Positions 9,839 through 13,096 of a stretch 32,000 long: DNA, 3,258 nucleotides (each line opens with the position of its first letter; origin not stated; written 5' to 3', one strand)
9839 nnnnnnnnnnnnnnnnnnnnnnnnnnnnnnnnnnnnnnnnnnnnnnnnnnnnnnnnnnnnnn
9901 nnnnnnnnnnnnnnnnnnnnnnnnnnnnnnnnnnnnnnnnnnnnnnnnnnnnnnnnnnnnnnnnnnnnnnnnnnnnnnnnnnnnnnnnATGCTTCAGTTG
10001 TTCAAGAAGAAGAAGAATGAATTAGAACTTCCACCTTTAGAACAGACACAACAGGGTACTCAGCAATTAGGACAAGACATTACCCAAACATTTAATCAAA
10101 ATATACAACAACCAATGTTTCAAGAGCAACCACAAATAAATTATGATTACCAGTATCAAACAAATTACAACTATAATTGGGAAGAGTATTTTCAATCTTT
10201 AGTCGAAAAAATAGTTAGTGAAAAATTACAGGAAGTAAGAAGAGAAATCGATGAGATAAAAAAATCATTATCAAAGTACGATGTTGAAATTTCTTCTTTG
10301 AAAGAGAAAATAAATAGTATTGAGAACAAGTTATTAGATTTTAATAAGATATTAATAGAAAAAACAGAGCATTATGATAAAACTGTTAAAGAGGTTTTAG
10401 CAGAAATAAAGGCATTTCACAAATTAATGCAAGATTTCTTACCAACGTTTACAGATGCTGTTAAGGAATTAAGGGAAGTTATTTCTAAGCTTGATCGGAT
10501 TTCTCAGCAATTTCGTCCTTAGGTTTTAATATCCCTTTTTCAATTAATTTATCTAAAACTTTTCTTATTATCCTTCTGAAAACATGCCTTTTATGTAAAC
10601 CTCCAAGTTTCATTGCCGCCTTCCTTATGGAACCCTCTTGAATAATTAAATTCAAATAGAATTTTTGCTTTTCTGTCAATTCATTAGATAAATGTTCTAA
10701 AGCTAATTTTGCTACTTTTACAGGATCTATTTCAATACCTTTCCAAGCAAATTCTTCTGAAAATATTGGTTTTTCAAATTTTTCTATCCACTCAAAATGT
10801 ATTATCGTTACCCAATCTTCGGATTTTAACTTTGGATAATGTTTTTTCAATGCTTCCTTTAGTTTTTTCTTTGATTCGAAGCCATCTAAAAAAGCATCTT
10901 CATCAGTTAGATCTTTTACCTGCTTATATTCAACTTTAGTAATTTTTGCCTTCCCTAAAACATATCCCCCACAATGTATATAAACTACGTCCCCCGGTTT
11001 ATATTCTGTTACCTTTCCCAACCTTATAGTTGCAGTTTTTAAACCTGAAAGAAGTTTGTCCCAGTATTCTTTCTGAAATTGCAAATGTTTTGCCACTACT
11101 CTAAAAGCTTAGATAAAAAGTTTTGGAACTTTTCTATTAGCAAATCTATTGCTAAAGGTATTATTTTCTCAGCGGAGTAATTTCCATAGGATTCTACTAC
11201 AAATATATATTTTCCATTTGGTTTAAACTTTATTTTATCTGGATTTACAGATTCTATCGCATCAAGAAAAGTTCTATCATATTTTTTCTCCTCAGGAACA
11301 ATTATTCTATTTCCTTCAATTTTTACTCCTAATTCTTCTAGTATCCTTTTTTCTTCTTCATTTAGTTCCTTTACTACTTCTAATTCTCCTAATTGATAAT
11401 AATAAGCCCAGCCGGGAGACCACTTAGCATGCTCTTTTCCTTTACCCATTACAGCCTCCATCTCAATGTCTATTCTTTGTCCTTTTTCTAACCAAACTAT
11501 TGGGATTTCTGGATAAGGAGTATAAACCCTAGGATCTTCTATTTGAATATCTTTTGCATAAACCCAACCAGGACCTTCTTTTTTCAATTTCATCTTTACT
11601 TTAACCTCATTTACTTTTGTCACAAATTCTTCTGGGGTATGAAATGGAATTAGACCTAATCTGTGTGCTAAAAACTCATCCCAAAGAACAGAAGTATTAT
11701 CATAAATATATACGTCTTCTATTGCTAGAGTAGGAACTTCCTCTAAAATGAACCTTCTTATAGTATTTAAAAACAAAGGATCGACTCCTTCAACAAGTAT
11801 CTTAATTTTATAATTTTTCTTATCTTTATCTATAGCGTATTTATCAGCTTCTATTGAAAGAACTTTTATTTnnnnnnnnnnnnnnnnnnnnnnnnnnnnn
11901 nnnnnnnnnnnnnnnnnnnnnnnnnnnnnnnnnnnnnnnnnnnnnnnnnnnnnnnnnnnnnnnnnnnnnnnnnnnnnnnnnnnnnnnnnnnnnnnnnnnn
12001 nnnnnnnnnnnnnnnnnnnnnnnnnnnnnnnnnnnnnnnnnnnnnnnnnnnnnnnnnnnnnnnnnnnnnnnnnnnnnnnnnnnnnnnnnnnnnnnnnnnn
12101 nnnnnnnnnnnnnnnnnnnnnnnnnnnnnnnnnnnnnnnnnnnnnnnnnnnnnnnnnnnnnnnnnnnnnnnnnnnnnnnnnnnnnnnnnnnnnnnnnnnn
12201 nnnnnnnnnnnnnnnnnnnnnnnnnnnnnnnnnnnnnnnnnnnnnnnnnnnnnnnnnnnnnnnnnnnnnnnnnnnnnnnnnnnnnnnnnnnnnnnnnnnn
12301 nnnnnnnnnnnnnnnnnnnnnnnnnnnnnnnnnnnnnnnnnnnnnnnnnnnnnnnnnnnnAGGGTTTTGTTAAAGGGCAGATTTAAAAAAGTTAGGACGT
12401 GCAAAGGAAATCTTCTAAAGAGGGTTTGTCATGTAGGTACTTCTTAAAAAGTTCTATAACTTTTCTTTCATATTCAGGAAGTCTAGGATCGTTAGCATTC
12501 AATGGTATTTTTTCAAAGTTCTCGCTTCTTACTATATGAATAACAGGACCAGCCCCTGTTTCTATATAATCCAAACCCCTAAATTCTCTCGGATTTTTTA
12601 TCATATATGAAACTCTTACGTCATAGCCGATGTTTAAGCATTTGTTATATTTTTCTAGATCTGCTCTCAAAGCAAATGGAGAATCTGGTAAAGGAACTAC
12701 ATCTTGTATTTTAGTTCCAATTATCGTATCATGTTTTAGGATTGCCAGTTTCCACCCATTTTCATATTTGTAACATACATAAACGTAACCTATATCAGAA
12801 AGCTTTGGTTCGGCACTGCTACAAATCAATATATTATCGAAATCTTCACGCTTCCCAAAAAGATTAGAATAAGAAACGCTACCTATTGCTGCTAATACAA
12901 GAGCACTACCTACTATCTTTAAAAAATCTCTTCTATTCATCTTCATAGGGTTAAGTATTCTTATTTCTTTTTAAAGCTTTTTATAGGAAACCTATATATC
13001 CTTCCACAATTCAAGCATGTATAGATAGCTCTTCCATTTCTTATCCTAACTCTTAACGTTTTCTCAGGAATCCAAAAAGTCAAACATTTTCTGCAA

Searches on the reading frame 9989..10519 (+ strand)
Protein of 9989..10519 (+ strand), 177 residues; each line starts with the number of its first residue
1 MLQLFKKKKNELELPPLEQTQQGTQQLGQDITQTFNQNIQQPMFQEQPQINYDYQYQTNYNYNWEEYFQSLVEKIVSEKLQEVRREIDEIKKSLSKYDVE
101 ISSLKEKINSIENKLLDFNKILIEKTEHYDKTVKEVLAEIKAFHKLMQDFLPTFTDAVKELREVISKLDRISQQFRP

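Call 34: search_protein_families(library=pfam, proteins=[window:9989-10519:+], max_evalue=0.01)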
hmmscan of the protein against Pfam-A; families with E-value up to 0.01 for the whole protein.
window:9989-10519:+ (177 aa): 10 families
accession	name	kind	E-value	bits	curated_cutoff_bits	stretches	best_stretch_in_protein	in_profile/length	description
PF09763.15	Sec3_CC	-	5.9e-06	26.6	27.1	1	76-114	33-71/133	Exocyst complex component Sec3, coiled-coil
PF00038.26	Filament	-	0.00024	21.3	40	1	5-150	135-282/313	Intermediate filament protein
PF06160.17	EzrA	-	0.00031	19.6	39.6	1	76-173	113-208/557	Septation ring formation regulator, EzrA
PF20379.3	DUF6674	-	0.00034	20.7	28.5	1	76-175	117-216/251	Family of unknown function (DUF6674)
PF08651.15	DASH_Duo1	-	0.0015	18.7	25.4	0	78-129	7-57/74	DASH complex subunit Duo1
PF05791.16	Bacillus_HBL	-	0.0049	17.1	29.1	0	104-166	91-154/177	Bacillus haemolytic enterotoxin (HBL)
PF24922.1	ACBP4_C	-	0.0071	17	31.2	0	77-122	2-47/105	Acyl-CoA-binding domain-containing protein 4-6, C-terminal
PF06009.19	Laminin_II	-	0.0073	16.8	33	0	77-166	9-100/138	Laminin Domain II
PF15742.10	DUF4686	-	0.0094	15.5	31.3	0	20-148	194-319/384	Domain of unknown function (DUF4686)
PF07889.17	DUF1664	-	0.0097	16.4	34.6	0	72-114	81-123/124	Protein of unknown function (DUF1664)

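Call 69: search_solved_structures(query=A5, max_evalue=1)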
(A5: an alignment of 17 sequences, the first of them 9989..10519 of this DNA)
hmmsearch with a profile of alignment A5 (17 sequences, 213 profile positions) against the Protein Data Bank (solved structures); distinct sequences matched with E-value up to 1: 28.
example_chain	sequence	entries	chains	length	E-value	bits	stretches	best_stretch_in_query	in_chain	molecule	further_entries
9cuy_c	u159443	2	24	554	5.1e-06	29.7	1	108-199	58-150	Short tail fiber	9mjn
8b8d_A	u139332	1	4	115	8.1e-05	25.8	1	111-199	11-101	Phosphoprotein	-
1aq5_A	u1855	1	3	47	0.00077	22.6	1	124-161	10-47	CARTILAGE MATRIX PROTEIN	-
8qox_B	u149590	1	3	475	0.015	18.4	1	95-160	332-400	Conserved membrane protein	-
6gaj_A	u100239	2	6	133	0.032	17.3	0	117-164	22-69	Outer capsid protein sigma-1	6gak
8gaa_A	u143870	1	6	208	0.057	16.5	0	15-39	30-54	C6HR1_4r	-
2jua_A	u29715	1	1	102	0.084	16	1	118-206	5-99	de novo protein S836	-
5jsb_B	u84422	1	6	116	0.12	15.4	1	104-170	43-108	Mcl-1 inhibitor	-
6gao_A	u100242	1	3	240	0.13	15.3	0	117-182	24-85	Outer capsid protein sigma-1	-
8skx_A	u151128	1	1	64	0.18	14.9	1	17-54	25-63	Miniprotein HHH_rd4_0518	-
6e4j_A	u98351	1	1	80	0.2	14.8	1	112-156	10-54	Uncharacterized protein PF2048.1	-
6ns8_A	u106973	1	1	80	0.2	14.7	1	112-156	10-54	Uncharacterized protein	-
3g6b_A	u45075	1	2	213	0.27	14.3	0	145-210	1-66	Methyl-accepting chemotaxis protein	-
8snb_8J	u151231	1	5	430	0.28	14.2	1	116-155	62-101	Tektin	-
9spj_j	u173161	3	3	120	0.3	14.1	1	130-183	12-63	60S ribosomal protein L35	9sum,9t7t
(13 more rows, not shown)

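Call 71: search_protein_families(library=pfam, alignment_id=A5, max_evalue=0.01)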
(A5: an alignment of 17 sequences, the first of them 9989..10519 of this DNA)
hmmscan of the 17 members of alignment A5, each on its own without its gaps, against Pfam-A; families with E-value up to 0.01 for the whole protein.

A. member 1, window:9989-10519:+ (177 aa): 10 families
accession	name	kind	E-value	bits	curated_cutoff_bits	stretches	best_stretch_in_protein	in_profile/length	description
PF09763.15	Sec3_CC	-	5.9e-06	26.6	27.1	1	76-114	33-71/133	Exocyst complex component Sec3, coiled-coil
PF00038.26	Filament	-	0.00024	21.3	40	1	5-150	135-282/313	Intermediate filament protein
PF06160.17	EzrA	-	0.00031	19.6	39.6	1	76-173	113-208/557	Septation ring formation regulator, EzrA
PF20379.3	DUF6674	-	0.00034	20.7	28.5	1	76-175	117-216/251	Family of unknown function (DUF6674)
PF08651.15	DASH_Duo1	-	0.0015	18.7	25.4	0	78-129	7-57/74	DASH complex subunit Duo1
PF05791.16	Bacillus_HBL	-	0.0049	17.1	29.1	0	104-166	91-154/177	Bacillus haemolytic enterotoxin (HBL)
PF24922.1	ACBP4_C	-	0.0071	17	31.2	0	77-122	2-47/105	Acyl-CoA-binding domain-containing protein 4-6, C-terminal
PF06009.19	Laminin_II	-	0.0073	16.8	33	0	77-166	9-100/138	Laminin Domain II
PF15742.10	DUF4686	-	0.0094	15.5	31.3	0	20-148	194-319/384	Domain of unknown function (DUF4686)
PF07889.17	DUF1664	-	0.0097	16.4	34.6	0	72-114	81-123/124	Protein of unknown function (DUF1664)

B. families by the number of members that match (of 17 scanned): 38 families (the first 25 are shown)
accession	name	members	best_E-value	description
PF24625.1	DUF7626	4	5.5e-05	Domain of unknown function (DUF7626)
PF10392.15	COG5_N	3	0.00021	Conserved oligomeric Golgi complex subunit 5, N-terminal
PF06009.19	Laminin_II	3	0.0011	Laminin Domain II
PF09763.15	Sec3_CC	2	5.9e-06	Exocyst complex component Sec3, coiled-coil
PF05791.16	Bacillus_HBL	2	0.0022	Bacillus haemolytic enterotoxin (HBL)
PF18501.6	REC1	2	0.0022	Alpha helical recognition lobe domain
PF10046.14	BLOC1_2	2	0.0028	Biogenesis of lysosome-related organelles complex-1 subunit 2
PF04513.17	Baculo_PEP_C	2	0.0052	Baculovirus polyhedron envelope protein, PEP, C terminus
PF00038.26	Filament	1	0.00024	Intermediate filament protein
PF06160.17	EzrA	1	0.00031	Septation ring formation regulator, EzrA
PF20379.3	DUF6674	1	0.00034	Family of unknown function (DUF6674)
PF01519.22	DUF16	1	0.00099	Protein of unknown function DUF16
PF08581.15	Tup_N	1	0.0012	Tup N-terminal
PF04518.17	Effector_1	1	0.0013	Effector from type III secretion system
PF08651.15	DASH_Duo1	1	0.0015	DASH complex subunit Duo1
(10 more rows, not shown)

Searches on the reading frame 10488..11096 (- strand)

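Call 34: search_protein_families(library=pfam, proteins=[window:10488-11096:-], max_evalue=0.01)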
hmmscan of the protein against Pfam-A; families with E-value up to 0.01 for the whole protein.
window:10488-11096:- (203 aa): 1 family
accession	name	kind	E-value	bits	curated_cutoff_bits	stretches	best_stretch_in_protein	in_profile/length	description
PF04266.20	ASCH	-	1.3e-21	77.6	21.2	1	5-105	1-103/103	ASCH domain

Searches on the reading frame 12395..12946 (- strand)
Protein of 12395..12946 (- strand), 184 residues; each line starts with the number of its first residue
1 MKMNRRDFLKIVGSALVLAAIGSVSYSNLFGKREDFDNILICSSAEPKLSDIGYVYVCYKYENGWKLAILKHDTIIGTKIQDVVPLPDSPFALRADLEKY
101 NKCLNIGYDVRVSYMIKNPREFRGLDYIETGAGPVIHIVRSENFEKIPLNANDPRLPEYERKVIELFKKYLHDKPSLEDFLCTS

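Call 34: search_protein_families(library=pfam, proteins=[window:12395-12946:-], max_evalue=0.01)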
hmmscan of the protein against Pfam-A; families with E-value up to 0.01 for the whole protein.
window:12395-12946:- (184 aa): 1 family
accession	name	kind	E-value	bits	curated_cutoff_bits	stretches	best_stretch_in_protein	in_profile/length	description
PF10518.14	TAT_signal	-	0.0098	16.2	22.7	0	2-20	1-19/21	TAT (twin-arginine translocation) pathway signal sequence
